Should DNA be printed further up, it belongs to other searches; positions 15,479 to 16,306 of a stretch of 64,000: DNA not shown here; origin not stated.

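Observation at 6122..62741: A ~10-nt motif, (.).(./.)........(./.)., marks about 18 late transcription units and may be the target of the phage sigma factor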

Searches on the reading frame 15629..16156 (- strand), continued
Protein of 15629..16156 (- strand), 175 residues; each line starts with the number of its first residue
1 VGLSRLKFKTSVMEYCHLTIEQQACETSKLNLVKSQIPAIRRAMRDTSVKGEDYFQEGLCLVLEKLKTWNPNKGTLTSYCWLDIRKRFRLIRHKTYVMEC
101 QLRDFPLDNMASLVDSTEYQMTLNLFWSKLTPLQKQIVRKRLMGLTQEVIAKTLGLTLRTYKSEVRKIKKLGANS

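Call 50: fold_search(model_id=the predicted structure, library=pdb)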
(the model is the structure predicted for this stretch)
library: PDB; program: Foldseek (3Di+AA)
matches with E <= 10: 435; with E <= 0.001: 0
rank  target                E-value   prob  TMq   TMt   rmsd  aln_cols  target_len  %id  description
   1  9a4r_A                2.8e-03  1.00  0.37  0.29  16.3       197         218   14  Integrative model of RPSH-RPOB by crosslinking MS and deep learning (released 2024-09-18)
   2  7lq4_A                1.1e-02  0.99  0.34  0.29  14.9       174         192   17  Rr (RsiG)2-(c-di-GMP)2-WhiG complex (released 2021-07-14)
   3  9m9e_F                1.4e-02  0.98  0.32  0.30  11.7       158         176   20  Structural Basis of Pausing During Transcription Initiation in Mycobacterium tuberculosis (released 2026-01-14)
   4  4nqw_A                1.8e-02  0.99  0.29  0.32  14.3       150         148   19  Structure of Mycobacterium tuberculosis extracytoplasmic function sigma factor SigK in complex with the cytosolic doma (released 2014-01-22)
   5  6dv9_F                3.3e-02  0.97  0.36  0.34  16.8       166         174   14  Crystal structure of Mycobacterium tuberculosis transcription initiation complex(ECF sigma factor L) containing 5nt RN (released 2019-02-20)
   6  6kop_F                5.6e-02  0.87  0.31  0.31  17.3       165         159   13  Mycobacterium tuberculosis initial transcription complex comprising sigma H and 5'-OH RNA of 9 nt (released 2020-03-11)
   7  6dxo_A                6.2e-02  0.94  0.32  0.37  14.9       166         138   16  1.8 A structure of RsbN-BldN complex. (released 2018-07-11)
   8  9m98_F                6.2e-02  0.82  0.31  0.31  18.1       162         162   18  Structural Basis of Pausing During Transcription Initiation in Mycobacterium tuberculosis (released 2026-01-14)
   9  4cxf_A                6.6e-02  0.87  0.28  0.29  14.3       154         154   19  Structure of CnrH in complex with the cytosolic domain of CnrY (released 2014-04-30)
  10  5uxx_C                7.0e-02  0.96  0.37  0.37  15.2       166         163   19  Co-crystal structure of the sigma factor RpoE in complex with the anti-sigma factor NepR from Bartonella quintana (released 2018-02-28)
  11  5uxx_A                7.4e-02  0.94  0.36  0.37  15.3       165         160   20  Co-crystal structure of the sigma factor RpoE in complex with the anti-sigma factor NepR from Bartonella quintana (released 2018-02-28)
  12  9a50_A                9.3e-02  0.87  0.34  0.23  22.3       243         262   15  Integrative model of RPSB-RPOC by crosslinking MS and deep learning (released 2024-09-18)
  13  9a7s_A                1.1e-01  0.84  0.34  0.23  15.3       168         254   15  Integrative model of RPSD-RPOB by crosslinking MS and deep learning (released 2024-09-18)
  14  5wuq_B                1.1e-01  0.77  0.28  0.29  15.7       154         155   15  Crystal structure of SigW in complex with its anti-sigma RsiW, a zinc binding form (released 2017-03-29)
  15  6jcx_F                1.3e-01  0.75  0.30  0.27  17.8       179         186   13  Mycobacterium tuberculosis transcription initiation complex with ECF sigma factor sigma H and 6nt RNA (released 2019-05-29)
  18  3mzy                  1.7e-01  0.97  0.35  0.45  16.0       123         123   19  The Crystal Structure of the RNA polymerase sigma-H factor from Fusobacterium nucleatum to 2.5A (released 2010-06-02)
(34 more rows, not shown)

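Call 54: find_related_loci(query=A2, collection=viral_contigs, flank=10000)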
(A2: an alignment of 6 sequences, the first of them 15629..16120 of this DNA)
Query A2 (163 aa) in viral_contigs; peptide patterns used: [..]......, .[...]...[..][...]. (x = any residue, [..] = any of these).
112 stretches matched a pattern; 7 encode a relative of the query (tblastn E <= 1e-3); 7 distinct loci.
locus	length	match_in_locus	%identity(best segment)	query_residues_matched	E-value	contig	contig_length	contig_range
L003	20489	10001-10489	98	1-163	5e-106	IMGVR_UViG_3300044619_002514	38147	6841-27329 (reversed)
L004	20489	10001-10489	98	1-163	6e-107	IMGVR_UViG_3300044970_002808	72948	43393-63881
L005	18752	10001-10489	98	1-163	5e-106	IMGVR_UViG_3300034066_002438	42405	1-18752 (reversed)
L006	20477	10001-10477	41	1-157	1e-32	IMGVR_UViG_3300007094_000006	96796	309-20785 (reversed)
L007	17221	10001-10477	40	1-157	3e-32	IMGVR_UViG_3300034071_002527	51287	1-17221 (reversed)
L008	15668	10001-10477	40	1-157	2e-32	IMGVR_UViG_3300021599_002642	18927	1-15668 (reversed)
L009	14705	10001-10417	43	18-157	5e-32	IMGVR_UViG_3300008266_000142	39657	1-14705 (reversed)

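Call 69: search_dna_similar(query=window:15629-16120:-, collection=phages, mode=protein, max_evalue=0.01, max_rows=20)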
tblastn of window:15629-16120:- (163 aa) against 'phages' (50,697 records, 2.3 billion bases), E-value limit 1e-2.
Records with a match: 1; places in all: 1; records where one place covers at least 80% of the query: 1.
Best place of each record, by identity: <60% 1.
By first word of the organism name: Microcystis 1.
By host as written in the record: Cyanobacteria 1.
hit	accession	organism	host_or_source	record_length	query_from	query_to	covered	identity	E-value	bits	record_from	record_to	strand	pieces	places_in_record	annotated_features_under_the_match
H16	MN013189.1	Microcystis phage Mic1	Cyanobacteria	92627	1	157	96%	41.8%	2e-29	118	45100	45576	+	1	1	hypothetical protein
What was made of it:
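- The gene is present in both clades, and in only Mic1 among 50,697 phage records (call 69).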

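Call 73: find_related_loci(query=A2, collection=metagenome_contigs, flank=10000)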
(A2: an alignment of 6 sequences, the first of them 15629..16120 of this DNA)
Query A2 (163 aa) in metagenome_contigs; peptide patterns used: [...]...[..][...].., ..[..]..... (x = any residue, [..] = any of these).
438 stretches matched a pattern; 5 encode a relative of the query (tblastn E <= 1e-3); 5 distinct loci.
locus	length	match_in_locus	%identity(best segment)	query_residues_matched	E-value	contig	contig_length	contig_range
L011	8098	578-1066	98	1-163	3e-106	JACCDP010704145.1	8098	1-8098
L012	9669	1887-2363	41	1-157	5e-33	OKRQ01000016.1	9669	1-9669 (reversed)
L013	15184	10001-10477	41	1-157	9e-33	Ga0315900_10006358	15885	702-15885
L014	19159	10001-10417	43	18-157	2e-32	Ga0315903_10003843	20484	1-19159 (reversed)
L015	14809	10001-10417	43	18-157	3e-32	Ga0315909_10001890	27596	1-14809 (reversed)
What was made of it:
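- Tried and rejected: Viral and metagenome scans returned only the same two clades, at about 98% and about 41% identity (calls 54, 73).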

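Call 84: search_protein_families(library=phrogs, proteins=[window:15629-16120:-], max_evalue=0.001)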
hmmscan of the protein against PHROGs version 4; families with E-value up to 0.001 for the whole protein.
window:15629-16120:- (163 aa): 2 families
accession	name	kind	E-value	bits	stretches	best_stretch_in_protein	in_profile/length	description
phrog_1740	-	transcription regulation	3.1e-06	27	1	35-158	79-210/567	RNA polymerase sigma factor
phrog_351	-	transcription regulation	2.3e-05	24.2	0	108-158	666-716/928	RNA polymerase sigma factor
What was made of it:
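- On sigma-70 family, two-domain (ECF-like/group 4) sigma factor: applies to ORF 15629-16156(-): PHROG sigma-factor families at E=3e-6 (call 84).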
